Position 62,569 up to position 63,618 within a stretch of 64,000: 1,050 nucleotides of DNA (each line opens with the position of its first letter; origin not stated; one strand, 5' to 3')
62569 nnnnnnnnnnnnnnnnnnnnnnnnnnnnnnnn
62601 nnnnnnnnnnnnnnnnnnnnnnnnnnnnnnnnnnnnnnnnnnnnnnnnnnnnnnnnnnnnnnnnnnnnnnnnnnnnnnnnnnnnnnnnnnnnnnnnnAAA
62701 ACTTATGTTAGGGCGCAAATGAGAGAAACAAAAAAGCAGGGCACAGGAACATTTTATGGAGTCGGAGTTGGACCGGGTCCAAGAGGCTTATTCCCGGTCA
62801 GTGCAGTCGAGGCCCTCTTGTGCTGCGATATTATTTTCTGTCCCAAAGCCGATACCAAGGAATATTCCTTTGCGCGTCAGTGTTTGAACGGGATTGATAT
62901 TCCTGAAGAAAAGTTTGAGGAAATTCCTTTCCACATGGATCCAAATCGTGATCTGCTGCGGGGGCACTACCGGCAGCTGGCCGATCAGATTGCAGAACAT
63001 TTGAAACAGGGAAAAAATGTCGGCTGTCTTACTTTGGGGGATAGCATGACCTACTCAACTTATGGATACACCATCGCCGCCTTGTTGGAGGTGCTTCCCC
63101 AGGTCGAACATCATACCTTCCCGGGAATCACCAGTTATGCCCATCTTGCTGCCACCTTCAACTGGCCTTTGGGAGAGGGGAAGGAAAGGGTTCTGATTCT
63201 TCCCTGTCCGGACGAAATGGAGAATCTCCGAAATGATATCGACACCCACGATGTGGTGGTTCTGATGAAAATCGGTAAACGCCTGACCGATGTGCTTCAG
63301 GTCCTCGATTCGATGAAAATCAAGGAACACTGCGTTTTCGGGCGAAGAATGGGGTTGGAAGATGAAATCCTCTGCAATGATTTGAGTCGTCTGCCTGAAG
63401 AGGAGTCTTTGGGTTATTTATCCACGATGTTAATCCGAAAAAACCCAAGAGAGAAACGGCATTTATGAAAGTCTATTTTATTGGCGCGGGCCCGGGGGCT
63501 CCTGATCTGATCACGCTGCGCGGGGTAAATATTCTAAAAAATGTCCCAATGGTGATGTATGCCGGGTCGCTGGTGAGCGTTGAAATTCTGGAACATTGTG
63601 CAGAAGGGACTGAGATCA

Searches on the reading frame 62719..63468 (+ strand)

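Call 79: search_protein_families(library=pfam, proteins=[window:62719-63468:+], max_evalue=0.001)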
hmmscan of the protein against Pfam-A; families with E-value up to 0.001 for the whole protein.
window:62719-63468:+ (249 aa): 1 family
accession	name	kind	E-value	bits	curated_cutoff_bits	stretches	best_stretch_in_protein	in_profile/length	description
PF00590.25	TP_methylase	-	6.6e-34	118.1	27.8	1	11-218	1-203/212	Tetrapyrrole (Corrin/Porphyrin) Methylases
